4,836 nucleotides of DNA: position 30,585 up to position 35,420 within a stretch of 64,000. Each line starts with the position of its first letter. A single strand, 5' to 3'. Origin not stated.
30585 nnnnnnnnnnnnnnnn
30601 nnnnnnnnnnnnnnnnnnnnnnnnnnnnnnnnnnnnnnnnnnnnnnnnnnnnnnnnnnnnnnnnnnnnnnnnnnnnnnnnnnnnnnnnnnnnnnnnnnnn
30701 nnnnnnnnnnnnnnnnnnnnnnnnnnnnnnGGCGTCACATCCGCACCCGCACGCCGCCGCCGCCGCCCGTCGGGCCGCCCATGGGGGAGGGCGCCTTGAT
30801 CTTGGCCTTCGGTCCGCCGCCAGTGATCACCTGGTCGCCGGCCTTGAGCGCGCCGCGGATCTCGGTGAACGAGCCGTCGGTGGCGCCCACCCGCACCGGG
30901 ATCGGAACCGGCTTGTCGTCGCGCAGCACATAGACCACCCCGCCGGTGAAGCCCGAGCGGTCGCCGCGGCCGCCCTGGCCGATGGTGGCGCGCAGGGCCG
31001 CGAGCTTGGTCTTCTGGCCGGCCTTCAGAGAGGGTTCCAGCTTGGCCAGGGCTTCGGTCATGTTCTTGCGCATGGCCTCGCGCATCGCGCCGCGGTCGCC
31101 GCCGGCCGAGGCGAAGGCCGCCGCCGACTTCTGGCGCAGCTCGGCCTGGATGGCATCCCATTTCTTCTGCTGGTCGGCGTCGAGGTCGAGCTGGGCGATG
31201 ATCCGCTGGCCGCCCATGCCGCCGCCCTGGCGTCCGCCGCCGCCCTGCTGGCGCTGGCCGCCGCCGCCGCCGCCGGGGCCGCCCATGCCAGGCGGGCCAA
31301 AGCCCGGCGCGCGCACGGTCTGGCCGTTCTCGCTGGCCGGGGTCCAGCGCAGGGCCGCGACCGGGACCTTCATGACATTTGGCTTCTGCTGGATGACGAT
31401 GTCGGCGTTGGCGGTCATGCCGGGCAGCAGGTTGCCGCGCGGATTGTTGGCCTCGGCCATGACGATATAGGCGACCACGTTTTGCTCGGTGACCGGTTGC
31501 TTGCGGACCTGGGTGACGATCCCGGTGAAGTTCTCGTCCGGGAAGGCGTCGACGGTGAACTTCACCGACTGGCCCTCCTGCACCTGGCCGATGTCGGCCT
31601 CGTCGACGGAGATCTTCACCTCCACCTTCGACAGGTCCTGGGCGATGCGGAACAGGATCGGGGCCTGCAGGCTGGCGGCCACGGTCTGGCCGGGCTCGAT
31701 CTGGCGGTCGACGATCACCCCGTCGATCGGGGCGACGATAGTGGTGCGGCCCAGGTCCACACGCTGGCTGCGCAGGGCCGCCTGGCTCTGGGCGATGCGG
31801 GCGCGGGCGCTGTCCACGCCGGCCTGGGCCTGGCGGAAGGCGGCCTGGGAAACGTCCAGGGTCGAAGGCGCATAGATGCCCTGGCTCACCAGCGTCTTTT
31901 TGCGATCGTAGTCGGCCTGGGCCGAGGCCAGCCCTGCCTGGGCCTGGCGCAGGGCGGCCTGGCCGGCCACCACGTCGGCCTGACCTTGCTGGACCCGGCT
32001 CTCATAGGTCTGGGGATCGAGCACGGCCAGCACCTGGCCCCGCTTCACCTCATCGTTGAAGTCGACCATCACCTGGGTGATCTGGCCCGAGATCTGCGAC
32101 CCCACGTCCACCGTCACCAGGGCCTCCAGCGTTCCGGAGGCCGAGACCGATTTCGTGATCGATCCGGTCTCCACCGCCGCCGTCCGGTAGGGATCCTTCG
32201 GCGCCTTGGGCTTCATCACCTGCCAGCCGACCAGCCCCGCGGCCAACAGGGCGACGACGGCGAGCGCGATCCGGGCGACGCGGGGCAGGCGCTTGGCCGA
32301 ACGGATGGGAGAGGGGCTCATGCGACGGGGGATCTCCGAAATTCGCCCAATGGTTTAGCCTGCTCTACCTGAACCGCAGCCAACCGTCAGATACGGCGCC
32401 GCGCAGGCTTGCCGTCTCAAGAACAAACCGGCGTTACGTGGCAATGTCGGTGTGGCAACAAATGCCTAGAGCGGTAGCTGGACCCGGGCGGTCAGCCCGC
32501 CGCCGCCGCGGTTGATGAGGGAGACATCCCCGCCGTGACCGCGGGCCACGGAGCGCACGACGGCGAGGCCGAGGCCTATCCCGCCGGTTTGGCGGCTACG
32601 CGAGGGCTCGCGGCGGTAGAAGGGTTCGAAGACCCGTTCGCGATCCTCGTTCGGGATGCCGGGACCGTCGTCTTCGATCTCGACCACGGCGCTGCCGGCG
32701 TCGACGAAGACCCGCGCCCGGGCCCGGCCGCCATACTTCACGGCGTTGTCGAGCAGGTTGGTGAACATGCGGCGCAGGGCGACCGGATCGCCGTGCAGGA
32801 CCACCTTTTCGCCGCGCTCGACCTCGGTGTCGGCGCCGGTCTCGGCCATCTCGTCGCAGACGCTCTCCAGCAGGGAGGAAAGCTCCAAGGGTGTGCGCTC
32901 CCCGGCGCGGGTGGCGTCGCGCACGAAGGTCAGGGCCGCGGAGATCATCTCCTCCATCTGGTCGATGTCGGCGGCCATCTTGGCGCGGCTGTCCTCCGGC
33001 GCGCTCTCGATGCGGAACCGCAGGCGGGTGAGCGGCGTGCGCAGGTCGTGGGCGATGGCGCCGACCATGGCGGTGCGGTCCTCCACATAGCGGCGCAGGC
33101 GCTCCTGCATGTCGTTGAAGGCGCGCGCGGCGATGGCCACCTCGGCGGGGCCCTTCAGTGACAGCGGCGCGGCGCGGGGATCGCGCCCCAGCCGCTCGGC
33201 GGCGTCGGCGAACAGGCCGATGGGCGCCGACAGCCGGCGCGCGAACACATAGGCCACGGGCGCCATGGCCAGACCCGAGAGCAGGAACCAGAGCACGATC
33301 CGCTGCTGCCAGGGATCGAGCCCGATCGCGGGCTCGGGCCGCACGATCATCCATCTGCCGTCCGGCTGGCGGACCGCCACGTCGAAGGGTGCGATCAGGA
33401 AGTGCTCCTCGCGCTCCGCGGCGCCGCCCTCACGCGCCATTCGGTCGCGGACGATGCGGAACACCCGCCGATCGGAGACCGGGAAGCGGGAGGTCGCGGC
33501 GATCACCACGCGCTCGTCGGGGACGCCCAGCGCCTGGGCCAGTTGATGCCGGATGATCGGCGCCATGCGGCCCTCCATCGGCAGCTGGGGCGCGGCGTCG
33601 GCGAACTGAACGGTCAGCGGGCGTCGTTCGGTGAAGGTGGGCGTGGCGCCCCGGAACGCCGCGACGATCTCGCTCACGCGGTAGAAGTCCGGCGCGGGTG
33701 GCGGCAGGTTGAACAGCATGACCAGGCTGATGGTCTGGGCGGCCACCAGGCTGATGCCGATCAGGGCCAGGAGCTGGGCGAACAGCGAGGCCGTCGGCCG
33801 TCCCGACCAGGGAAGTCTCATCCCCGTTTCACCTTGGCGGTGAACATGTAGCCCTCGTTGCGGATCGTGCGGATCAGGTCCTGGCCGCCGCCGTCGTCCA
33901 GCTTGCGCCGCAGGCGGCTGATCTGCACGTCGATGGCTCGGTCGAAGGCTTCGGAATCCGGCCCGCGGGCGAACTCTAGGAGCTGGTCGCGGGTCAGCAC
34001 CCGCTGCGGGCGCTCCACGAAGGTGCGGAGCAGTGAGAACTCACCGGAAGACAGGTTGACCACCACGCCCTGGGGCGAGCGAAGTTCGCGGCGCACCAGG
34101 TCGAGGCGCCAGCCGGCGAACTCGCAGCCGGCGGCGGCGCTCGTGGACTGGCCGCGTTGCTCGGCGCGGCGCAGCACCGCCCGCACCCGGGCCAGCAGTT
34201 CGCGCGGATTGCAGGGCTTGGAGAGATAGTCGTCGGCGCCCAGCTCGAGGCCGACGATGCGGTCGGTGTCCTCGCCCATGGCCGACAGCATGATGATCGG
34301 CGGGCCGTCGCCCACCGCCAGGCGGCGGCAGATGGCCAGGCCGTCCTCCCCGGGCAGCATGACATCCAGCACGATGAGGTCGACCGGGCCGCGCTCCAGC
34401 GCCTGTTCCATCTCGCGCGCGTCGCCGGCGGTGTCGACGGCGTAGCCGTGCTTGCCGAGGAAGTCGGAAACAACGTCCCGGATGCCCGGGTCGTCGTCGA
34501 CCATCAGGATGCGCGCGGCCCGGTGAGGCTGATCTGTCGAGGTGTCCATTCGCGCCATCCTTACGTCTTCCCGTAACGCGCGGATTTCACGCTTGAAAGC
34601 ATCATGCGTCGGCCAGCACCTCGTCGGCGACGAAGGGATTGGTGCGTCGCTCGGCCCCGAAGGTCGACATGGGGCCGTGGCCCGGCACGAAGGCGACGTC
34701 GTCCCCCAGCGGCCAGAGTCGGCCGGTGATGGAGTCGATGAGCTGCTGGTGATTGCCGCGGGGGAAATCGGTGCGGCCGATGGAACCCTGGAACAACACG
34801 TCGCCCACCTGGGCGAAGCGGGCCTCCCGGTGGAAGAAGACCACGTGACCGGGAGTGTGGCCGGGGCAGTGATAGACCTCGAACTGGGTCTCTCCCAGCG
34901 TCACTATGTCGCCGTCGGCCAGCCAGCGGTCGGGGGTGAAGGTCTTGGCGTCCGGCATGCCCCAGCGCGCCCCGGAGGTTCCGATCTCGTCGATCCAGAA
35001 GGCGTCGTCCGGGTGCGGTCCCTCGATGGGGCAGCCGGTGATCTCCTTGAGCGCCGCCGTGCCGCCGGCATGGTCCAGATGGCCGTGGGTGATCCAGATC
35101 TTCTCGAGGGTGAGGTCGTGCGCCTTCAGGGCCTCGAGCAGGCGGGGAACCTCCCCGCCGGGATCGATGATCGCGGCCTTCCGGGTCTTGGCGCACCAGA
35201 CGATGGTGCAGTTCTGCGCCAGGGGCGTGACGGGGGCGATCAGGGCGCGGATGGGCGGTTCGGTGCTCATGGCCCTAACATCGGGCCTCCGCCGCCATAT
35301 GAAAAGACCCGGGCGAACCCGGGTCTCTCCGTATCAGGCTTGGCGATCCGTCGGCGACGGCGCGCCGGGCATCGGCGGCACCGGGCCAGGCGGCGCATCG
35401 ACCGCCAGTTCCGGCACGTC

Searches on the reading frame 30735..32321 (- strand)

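Call 8: search_protein_families(library=pfam, proteins=[window:30735-32321:-])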
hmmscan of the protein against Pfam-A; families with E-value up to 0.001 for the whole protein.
window:30735-32321:- (528 aa): 3 families
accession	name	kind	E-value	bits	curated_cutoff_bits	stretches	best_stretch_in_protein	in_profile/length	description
PF16576.10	HlyD_D23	-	1.4e-19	70.7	30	1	59-304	6-214/214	Barrel-sandwich domain of CusB or HlyD membrane-fusion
PF13437.12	HlyD_3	-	1.7e-14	54.9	22.2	1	194-301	1-106/106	HlyD family secretion protein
PF13533.13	Biotin_lipoyl_2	-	1.2e-05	25.4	29.8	1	75-102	5-32/32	Biotin-lipoyl like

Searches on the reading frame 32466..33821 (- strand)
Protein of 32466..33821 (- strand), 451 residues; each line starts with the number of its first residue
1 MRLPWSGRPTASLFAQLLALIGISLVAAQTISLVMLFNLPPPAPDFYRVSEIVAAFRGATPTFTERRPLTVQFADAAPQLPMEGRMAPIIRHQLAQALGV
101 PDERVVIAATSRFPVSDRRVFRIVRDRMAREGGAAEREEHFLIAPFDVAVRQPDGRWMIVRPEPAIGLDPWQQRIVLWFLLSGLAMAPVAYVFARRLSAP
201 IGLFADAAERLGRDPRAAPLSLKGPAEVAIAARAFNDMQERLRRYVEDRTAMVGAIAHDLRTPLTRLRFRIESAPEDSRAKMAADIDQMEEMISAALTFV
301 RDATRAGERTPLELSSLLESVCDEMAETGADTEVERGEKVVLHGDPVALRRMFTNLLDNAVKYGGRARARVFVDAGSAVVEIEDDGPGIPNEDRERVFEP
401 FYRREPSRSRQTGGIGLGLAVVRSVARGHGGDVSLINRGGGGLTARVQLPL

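Call 69: search_protein_families(library=pfam, proteins=[window:32466-33821:-], max_evalue=0.0001)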
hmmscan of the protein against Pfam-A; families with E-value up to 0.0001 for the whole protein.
window:32466-33821:- (451 aa): 3 families
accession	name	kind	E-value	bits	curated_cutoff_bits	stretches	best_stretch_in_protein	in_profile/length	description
PF02518.31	HATPase_c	-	1.5e-27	96.7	26.4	1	344-451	1-109/111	Histidine kinase-, DNA gyrase B-, and HSP90-like ATPase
PF00672.30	HAMP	-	5.1e-09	36.8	25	1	192-244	1-53/53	HAMP domain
PF00512.31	HisKA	-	8.2e-07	29.4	26.9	1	249-301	2-62/66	His Kinase A (phospho-acceptor) domain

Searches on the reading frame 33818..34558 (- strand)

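Call 69: search_protein_families(library=pfam, proteins=[window:33818-34558:-], max_evalue=0.0001)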
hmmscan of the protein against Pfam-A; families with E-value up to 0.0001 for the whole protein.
window:33818-34558:- (246 aa): 2 families
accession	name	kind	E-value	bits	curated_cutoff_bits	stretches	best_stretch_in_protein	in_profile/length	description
PF00072.30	Response_reg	-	4.6e-29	101.3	30.2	1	17-126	1-111/111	Response regulator receiver domain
PF00486.34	Trans_reg_C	-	1.9e-21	76.4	26.2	1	167-239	4-77/77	Transcriptional regulatory protein, C terminal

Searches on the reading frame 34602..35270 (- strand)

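Call 69: search_protein_families(library=pfam, proteins=[window:34602-35270:-], max_evalue=0.0001)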
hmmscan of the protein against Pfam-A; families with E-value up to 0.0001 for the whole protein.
window:34602-35270:- (222 aa): 1 family
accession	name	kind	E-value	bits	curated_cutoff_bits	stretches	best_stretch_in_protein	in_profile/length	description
PF00753.33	Lactamase_B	-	2.5e-33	116.1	22.7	1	15-198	2-196/196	Metallo-beta-lactamase superfamily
